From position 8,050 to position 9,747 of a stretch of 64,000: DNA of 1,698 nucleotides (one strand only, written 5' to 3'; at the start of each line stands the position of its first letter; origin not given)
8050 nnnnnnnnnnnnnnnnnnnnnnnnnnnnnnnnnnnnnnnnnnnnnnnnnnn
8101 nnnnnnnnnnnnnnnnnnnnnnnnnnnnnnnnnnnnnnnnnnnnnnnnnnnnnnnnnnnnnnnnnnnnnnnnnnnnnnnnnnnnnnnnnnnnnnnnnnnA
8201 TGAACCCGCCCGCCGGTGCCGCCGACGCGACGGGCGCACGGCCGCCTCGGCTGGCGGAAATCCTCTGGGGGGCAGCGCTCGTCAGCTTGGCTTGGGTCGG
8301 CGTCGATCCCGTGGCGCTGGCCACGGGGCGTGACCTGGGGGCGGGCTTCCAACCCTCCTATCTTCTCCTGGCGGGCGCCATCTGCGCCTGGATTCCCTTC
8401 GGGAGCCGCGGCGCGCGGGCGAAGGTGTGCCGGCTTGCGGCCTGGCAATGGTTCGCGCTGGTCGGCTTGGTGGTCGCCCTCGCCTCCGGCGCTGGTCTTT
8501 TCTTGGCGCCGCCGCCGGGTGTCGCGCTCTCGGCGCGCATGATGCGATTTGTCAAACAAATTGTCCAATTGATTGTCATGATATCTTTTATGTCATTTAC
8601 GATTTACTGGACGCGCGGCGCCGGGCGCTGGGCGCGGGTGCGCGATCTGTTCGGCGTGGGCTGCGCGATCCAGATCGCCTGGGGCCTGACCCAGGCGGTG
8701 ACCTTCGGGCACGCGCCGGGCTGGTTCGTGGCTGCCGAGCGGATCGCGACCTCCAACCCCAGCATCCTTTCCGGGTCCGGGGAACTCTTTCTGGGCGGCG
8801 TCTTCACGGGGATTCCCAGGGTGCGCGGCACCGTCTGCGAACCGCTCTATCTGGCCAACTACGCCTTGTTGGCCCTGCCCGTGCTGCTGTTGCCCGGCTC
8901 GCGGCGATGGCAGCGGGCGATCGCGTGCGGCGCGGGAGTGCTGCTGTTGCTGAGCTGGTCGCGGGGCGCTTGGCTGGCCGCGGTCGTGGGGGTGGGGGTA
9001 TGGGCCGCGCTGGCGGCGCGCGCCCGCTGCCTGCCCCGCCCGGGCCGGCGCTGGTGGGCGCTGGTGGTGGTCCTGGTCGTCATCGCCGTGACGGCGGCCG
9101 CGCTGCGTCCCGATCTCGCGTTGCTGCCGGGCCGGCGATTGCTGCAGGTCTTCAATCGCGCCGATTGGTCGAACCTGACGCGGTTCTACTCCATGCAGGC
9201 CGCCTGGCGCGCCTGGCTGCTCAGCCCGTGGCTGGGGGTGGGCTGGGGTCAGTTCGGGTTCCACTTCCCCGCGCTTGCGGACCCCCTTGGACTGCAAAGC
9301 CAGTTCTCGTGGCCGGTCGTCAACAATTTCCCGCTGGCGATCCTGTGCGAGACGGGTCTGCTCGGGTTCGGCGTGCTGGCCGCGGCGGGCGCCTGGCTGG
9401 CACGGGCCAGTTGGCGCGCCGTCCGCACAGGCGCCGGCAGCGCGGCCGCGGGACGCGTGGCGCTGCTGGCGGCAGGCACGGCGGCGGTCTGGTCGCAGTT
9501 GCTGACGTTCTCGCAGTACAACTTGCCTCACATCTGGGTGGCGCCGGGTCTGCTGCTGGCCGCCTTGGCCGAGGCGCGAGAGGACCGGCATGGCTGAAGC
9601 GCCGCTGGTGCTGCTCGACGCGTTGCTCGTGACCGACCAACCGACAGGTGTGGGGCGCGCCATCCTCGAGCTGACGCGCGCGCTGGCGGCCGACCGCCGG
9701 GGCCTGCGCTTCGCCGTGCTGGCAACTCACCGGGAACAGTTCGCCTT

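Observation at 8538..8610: AT-rich codon island embedded in the GC-rich WaaL-like gene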

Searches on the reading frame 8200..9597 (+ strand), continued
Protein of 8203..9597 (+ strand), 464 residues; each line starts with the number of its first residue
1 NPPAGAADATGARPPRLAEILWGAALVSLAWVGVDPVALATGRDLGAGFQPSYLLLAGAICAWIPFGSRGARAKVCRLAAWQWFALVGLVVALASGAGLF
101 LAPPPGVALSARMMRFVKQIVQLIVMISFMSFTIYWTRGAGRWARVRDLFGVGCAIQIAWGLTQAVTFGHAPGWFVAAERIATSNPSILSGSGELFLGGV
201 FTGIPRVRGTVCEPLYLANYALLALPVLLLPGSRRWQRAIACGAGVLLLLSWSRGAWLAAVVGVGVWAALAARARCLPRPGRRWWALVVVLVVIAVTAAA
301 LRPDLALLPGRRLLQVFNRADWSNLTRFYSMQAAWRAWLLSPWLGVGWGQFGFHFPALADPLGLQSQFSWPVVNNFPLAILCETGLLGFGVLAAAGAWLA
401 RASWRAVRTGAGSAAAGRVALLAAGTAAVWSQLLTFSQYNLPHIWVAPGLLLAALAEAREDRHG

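Call 91: predict_structure(alignment_id=A1)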
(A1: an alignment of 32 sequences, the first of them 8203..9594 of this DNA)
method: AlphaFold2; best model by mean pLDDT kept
length: 464 residues; sequences in the alignment: 32
mean_pLDDT: 86.7   pTM: 0.90
mean pLDDT of the five models: 86.7, 86.2, 83.5, 83.4, 82.3
residues with pLDDT >= 90: 253; 70-90: 164; 50-70: 40; < 50: 7
segments of 3 or more residues with pLDDT < 50: 1-5
pLDDT, mean of each block of 10 residues (from residue 1): 47 81 97 91 84 95 80 71 94 95 90 92 93 92 97 96 91 91 75 79 84 88 97 96 92 90 97 88 79 76 80 84 77 87 91 76 52 78 95 97 95 93 97 82 95 94 76
secondary structure, 60 per line:
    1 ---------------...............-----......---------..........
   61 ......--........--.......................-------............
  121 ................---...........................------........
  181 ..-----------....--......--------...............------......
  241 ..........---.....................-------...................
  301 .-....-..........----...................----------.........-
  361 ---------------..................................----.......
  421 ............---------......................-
elements in order: H16-30 H36-41 H51-66 H69-76 H79-101 H109-136 H140-166 H173-182 E194-197 E200-205 H214-228 H235-250 H254-274 H282-301 H303-306 H308-317 H322-340 H351-359 H376-409 H414-432 H442-463
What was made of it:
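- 8539..8610 (+): AT-rich cluster of rare codons (24 codons, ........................). It encodes most of predicted transmembrane helix 109-136 of the Wzy_C/WaaL-like protein. The helix comes from the AlphaFold model (call 91).
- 8200..9597 (+): Host gene: O-antigen-ligase-family (Wzy_C, WaaL-fold) membrane protein, 465 aa. It sits in an overlapping-gene glycan operon, followed by GT4 and WecA-like glycosyltransferases. The model has pTM 0.90 (call 91).
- On O-antigen ligase / Wzy_C family (host gene): The AlphaFold model has pTM 0.90 (call 91).
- The ligase island coincides with one helix (call 91).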

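Call 93: fold_search(model_id=the predicted structure, library=pdb)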
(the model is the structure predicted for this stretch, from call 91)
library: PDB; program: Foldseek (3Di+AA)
matches with E <= 10: 153; with E <= 0.001: 1
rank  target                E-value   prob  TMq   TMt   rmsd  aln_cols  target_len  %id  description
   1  7tpg_B                1.3e-05  1.00  0.56  0.63   6.4       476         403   17  Single-Particle Cryo-EM Structure of the WaaL O-antigen ligase in its ligand bound state (released 2022-04-06)
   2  8bh1_A                5.1e-03  0.99  0.28  0.34  12.0       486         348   14  Core divisome complex FtsWIQBL from Pseudomonas aeruginosa (released 2023-04-19)
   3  8p1u_A                2.1e-02  0.99  0.33  0.39   9.6       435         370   14  Structure of divisome complex FtsWIQLB (released 2024-05-22)
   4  5lzq_A                4.5e-01  0.09  0.14  0.11  27.0       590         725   12  Crystal structure of Thermotoga maritima sodium pumping membrane integral pyrophosphatase in complex with imidodiphosp (released 2016-12-14)
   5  9g8j_C                5.3e-01  0.06  0.11  0.08  25.0       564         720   13  Structure of K+-dependent Na+-PPase from Thermotoga maritima in complex with zoledronate (released 2025-06-04)
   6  6afw_A                6.0e-01  0.06  0.11  0.09  28.0       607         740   11  Proton pyrophosphatase-T228D mutant (released 2019-04-10)
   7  2htk_A                7.0e-01  0.08  0.13  0.14  24.4       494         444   12  Structure of the Escherichia coli ClC chloride channel Y445A mutant and Fab complex (released 2006-09-19)
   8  5l2b_C                7.3e-01  0.06  0.12  0.13  20.9       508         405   13  Structure of CNTnw N149S, E332A in an outward-facing state (released 2017-04-12)
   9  6afy_A                7.6e-01  0.06  0.12  0.08  26.3       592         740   12  Proton pyrophosphatase-E225S mutant (released 2019-04-10)
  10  6qxa_D                7.6e-01  0.03  0.10  0.07  24.9       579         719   13  Structure of membrane bound pyrophosphatase from Thermotoga maritima in complex with imidodiphosphate and N-[(2-amino- (released 2019-04-10)
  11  6aft_A                8.0e-01  0.06  0.12  0.09  27.9       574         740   11  Proton pyrophosphatase - E301Q (released 2019-04-10)
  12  4a01_A                9.4e-01  0.06  0.14  0.10  26.3       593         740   10  Crystal Structure of the H-Translocating Pyrophosphatase (released 2012-03-28)
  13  7zdk_D                9.8e-01  0.06  0.10  0.08  27.4       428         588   13  IF(apo/asym) conformation of CydDC in AMP-PNP(CydC)/AMP-PNP(CydD) bound state (Dataset-8) (released 2023-04-19)
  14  5lzr_B                9.8e-01  0.06  0.12  0.09  25.8       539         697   12  Crystal structure of Thermotoga maritima sodium pumping membrane integral pyrophosphatase in complex with tungstate an (released 2016-12-14)
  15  5gpj_B                9.8e-01  0.05  0.13  0.09  24.7       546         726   10  Crystal Structure of Proton-Pumping Pyrophosphatase (released 2016-12-28)
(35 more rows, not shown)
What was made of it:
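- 8200..9597 (+): The top PDB hit is WaaL 7TPG at E=1.3e-5, TM 0.56/0.63 (call 93).
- On O-antigen ligase / Wzy_C family (host gene): Foldseek's top PDB hit is WaaL 7TPG at E=1.3e-5 (call 93).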

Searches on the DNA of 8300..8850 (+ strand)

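Call 49: search_rna_families(source=window, start=8300, end=8850, threshold=evalue, max_evalue=5)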
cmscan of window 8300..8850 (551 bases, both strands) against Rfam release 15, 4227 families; matches with E-value up to 5: 1.
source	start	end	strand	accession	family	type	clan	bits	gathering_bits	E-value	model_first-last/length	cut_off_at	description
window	8642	8677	+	RF00216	IRES_c-myc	Cis-reg; IRES;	-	10.7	40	1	70-105/302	no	c-myc internal ribosome entry site (IRES)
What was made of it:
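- On Structured cis-regulatory RNA: The only weak hit, at E=1, lies outside the island (call 49).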

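Call 63: search_dna_similar(query=window:8530-8620:+, collection=phages, mode=distant, max_evalue=1, max_rows=8)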
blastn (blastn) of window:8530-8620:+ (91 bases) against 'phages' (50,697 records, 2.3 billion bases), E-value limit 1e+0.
Records with a match: 2; places in all: 2; records where one place covers at least 80% of the query: 0.
Best place of each record, by identity: 80-90% 2.
By first word of the organism name: Enterococcus 1; Salmonella 1.
By host as written in the record: Enterococcus faecalis 1; Salmonella 1.
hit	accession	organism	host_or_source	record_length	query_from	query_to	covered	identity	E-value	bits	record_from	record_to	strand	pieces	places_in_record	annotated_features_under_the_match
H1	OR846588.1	Enterococcus phage Efs 1-1-1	Enterococcus faecalis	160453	16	47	35%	87.5%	8e-1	37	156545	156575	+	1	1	record has no annotation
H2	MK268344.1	Salmonella phage Munch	Salmonella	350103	33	60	31%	89.3%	8e-1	38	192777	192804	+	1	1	hypothetical protein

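Call 64: search_dna_similar(query=window:8530-8620:+, collection=plasmids, mode=distant, max_evalue=1, max_rows=8)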
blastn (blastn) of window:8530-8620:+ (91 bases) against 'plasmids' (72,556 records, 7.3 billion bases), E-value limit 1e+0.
Records with a match: 2; places in all: 2; records where one place covers at least 80% of the query: 0.
Best place of each record, by identity: 90-95% 1; 80-90% 1.
By first word of the organism name: Mycoplasmopsis 1; Brevibacillus 1.
By predicted mobility (MOB-suite, as given by PLSDB): non-mobilizable 2.
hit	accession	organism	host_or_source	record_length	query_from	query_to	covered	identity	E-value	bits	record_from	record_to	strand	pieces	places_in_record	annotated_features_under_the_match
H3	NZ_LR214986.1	Mycoplasmopsis cynos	Dog,lung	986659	28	70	47%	81.4%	7e-1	39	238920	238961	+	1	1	hypothetical protein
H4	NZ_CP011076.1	Brevibacillus laterosporus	Oryza sativa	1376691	15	45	34%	90.3%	7e-1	40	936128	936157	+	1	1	none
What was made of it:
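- On Horizontally imported recombination patch: No donor was found in phages or plasmids (calls 63, 64).
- No similar DNA was found in phages or plasmids (calls 63, 64).
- Tried and rejected: Phage or plasmid origin: only chance-level hits at E about 0.7-0.8 (calls 63, 64).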

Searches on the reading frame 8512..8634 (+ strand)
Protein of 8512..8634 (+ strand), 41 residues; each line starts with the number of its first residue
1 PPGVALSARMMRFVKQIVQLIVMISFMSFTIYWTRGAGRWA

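Call 66: find_homologous_proteins(query=window:8512-8634:+, max_evalue=10)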
Query seq(41 aa): no candidate shares three 5-residue words with the query. No homologue found.
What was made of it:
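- Tried and rejected: The word-indexed search found no candidate, not even the source protein itself (call 66).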

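Call 75: search_protein_representatives(protein=window:8512-8634:+)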
Query: 41 residues. Proteins with E-value up to 0.001 (for the whole library): 2; up to 1e-10: 0; up to 1e-30: 0. The best 2 are listed.
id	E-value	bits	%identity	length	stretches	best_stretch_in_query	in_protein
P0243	4.9e-05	38.7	28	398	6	1-40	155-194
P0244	1.0e-04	37.6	-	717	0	-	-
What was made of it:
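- On Horizontally imported recombination patch: The peptide searches were uninformative (calls 66, 75).
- The donor searches were weak: the word index failed on the 41-aa query, and the representatives library is clustered at 50% identity (calls 66, 75).
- Tried and rejected: The exhaustive search of 50%-identity representatives gave only two unrelated weak hits (call 75).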
